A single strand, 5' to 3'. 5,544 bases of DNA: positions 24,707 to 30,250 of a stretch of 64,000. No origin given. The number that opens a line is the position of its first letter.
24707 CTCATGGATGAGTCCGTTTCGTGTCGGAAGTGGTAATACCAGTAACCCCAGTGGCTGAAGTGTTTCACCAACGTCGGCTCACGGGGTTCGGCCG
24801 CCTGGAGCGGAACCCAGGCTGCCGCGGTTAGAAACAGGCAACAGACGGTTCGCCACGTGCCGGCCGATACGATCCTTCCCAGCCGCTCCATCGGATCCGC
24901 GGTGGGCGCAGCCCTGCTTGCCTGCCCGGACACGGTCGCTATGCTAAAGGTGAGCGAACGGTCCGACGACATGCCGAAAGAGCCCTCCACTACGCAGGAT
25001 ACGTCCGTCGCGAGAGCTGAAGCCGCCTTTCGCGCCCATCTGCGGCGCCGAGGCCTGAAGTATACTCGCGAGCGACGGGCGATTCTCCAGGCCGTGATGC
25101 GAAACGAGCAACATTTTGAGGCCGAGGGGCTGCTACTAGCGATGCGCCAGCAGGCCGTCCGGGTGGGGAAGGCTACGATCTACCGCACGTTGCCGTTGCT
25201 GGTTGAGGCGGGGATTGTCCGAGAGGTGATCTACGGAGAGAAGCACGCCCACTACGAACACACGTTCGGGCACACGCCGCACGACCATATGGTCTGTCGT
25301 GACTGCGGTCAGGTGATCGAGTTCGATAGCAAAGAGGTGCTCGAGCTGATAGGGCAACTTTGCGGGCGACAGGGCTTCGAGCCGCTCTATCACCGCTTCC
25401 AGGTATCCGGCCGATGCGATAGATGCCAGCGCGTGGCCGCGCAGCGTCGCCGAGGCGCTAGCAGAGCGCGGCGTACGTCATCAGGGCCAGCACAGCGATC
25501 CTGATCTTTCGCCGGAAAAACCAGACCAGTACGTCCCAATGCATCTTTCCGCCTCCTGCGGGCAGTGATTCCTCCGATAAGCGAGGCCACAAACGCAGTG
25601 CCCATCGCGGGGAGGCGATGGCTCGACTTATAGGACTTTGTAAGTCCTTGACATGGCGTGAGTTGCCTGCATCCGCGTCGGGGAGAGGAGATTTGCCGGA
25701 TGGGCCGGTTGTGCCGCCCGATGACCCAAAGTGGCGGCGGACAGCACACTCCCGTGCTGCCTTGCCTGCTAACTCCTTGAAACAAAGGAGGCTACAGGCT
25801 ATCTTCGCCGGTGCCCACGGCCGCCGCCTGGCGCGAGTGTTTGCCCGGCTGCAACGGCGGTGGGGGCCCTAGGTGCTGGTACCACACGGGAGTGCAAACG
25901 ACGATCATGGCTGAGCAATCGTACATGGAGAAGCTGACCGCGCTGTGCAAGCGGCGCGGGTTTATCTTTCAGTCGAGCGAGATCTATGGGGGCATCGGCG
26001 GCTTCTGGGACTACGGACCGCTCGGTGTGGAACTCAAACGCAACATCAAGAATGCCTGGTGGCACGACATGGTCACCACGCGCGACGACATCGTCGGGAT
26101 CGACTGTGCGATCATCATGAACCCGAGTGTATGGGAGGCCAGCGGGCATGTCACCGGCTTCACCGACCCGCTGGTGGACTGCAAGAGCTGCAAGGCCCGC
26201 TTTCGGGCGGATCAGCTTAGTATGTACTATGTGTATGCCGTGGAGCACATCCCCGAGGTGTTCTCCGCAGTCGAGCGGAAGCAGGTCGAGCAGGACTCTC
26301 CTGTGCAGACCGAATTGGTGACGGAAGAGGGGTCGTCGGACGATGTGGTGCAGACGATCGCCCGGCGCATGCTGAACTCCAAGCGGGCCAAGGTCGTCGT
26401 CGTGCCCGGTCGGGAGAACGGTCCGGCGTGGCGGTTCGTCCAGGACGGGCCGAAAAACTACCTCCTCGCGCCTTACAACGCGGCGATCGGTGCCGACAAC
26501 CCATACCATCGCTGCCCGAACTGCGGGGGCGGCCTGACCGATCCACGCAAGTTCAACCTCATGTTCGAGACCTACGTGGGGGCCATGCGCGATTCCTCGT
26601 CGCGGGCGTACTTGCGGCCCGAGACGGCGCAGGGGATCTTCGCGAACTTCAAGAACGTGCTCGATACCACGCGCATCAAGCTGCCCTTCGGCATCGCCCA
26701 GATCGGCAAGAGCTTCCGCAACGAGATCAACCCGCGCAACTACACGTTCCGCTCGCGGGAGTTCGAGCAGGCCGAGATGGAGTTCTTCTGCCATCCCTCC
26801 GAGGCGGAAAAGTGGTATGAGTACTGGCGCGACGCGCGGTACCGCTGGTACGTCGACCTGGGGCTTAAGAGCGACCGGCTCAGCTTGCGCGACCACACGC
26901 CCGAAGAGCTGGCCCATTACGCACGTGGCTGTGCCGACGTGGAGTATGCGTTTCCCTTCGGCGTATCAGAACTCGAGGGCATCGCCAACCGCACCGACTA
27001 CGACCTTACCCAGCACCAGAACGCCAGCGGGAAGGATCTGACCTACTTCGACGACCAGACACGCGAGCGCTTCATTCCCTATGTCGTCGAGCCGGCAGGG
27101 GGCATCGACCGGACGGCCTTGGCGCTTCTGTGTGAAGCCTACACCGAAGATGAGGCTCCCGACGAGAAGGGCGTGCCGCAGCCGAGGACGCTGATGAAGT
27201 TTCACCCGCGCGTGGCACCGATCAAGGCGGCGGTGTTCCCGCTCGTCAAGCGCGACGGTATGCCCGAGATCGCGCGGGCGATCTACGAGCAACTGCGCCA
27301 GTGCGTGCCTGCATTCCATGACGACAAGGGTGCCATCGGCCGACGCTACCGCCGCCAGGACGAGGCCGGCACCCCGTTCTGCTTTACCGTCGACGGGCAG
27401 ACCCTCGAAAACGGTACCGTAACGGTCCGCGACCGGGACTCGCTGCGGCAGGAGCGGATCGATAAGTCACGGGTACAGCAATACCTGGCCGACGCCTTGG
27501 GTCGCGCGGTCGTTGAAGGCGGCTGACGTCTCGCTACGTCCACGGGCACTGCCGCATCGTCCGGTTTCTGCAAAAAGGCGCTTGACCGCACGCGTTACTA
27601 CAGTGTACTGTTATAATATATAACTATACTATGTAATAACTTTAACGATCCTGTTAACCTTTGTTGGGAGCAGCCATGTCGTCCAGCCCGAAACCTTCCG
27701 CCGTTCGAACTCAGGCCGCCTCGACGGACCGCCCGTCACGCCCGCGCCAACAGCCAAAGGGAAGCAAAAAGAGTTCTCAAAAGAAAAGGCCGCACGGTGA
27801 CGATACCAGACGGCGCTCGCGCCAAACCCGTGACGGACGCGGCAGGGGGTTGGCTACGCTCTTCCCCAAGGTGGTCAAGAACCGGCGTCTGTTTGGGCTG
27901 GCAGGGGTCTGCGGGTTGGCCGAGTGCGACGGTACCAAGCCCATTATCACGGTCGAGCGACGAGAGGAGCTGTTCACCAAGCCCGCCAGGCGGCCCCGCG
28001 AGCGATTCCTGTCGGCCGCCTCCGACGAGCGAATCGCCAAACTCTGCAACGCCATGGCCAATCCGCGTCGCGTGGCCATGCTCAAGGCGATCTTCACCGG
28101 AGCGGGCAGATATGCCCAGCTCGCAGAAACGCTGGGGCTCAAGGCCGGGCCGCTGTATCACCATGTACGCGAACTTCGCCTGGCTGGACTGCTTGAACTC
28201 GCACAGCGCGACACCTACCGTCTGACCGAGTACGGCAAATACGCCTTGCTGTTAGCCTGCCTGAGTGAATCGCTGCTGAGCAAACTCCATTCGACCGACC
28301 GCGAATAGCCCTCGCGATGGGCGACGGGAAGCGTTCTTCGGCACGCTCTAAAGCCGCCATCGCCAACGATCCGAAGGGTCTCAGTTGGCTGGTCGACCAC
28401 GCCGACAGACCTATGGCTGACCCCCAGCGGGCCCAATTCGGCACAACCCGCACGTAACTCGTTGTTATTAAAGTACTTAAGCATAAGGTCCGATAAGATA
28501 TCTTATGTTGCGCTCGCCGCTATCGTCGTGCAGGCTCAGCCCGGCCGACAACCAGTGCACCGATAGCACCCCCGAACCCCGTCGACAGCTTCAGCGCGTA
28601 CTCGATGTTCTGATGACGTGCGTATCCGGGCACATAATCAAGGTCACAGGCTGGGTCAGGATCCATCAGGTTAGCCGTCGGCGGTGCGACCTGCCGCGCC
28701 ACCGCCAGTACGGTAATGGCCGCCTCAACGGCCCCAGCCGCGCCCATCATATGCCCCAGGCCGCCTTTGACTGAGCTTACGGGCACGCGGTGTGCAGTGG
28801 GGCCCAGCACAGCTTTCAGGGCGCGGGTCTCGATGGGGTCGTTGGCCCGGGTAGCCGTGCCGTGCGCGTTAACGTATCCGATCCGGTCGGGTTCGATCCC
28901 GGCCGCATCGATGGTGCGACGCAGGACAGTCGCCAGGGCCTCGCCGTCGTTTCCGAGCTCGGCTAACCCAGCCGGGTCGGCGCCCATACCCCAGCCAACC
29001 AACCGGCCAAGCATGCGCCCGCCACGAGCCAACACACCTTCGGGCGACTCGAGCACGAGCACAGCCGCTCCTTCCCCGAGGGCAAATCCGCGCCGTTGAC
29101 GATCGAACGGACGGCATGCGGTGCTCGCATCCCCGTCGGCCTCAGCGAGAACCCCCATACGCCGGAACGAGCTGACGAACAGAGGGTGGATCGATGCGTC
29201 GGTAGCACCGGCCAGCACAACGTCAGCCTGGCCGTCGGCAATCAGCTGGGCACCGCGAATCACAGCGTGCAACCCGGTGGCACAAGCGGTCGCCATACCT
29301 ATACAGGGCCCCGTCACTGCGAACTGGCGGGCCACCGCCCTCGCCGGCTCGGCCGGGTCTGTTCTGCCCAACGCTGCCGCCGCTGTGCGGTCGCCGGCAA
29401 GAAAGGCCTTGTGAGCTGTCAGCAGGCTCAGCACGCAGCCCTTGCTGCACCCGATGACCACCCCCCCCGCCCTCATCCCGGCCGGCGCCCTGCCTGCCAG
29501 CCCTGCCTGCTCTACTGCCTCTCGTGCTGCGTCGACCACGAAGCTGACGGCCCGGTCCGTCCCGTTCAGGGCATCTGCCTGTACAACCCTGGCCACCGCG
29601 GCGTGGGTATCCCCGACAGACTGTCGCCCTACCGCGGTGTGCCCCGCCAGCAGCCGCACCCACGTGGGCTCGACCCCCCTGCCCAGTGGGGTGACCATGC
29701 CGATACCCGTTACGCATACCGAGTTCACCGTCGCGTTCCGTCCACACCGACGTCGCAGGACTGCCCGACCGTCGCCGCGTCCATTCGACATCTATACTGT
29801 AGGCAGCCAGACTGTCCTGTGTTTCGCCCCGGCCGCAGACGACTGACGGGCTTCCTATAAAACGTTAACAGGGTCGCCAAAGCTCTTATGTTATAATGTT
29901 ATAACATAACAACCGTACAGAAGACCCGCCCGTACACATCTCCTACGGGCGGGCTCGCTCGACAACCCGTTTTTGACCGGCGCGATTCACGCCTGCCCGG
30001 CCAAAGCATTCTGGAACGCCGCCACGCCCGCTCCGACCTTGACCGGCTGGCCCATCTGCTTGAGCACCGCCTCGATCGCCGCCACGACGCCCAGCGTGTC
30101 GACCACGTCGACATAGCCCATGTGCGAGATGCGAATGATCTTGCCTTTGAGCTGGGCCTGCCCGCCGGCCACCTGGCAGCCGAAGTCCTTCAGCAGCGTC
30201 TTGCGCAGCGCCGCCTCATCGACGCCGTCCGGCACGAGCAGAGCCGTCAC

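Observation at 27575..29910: Three short AT-rich islands with shared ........(T) boxes and perfect palindromes flanking the ArsR-like regulator and fabF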

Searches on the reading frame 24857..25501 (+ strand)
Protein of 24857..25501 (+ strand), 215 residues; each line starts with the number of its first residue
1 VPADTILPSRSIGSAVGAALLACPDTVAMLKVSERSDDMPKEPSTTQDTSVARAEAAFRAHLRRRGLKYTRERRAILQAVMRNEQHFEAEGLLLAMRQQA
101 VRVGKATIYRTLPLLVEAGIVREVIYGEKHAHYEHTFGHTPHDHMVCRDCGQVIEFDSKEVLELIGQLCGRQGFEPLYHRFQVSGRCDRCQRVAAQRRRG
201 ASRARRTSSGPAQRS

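Call 12: search_protein_families(library=pfam, proteins=[window:24857-25501:+], max_evalue=0.01)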
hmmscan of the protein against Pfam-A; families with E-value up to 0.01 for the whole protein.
window:24857-25501:+ (215 aa): 1 family
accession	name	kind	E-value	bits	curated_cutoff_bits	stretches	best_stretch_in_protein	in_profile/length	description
PF01475.25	FUR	-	3e-29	102.1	23.1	1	65-183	2-120/121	Ferric uptake regulator family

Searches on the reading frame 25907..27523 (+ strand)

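Call 12: search_protein_families(library=pfam, proteins=[window:25907-27523:+], max_evalue=0.01)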
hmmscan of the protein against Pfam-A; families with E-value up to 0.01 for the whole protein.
window:25907-27523:+ (539 aa): 2 families
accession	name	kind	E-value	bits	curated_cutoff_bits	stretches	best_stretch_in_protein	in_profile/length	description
PF03129.25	HGTP_anticodon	-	5.8e-18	65.3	21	1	440-527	1-91/94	Anticodon binding domain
PF00587.30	tRNA-synt_2b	-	2.7e-12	47.6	29.3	1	229-407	6-175/179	tRNA synthetase class II core domain (G, H, P, S and T)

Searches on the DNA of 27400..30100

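Call 43: search_rna_families(source=window, start=27400, end=30100, threshold=evalue, max_evalue=1)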
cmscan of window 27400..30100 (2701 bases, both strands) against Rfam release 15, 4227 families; matches with E-value up to 1: 0.
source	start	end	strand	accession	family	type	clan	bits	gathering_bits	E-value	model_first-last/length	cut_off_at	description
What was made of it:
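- Tried and rejected: The permissive scan of 27400-30100 found nothing (call 43).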
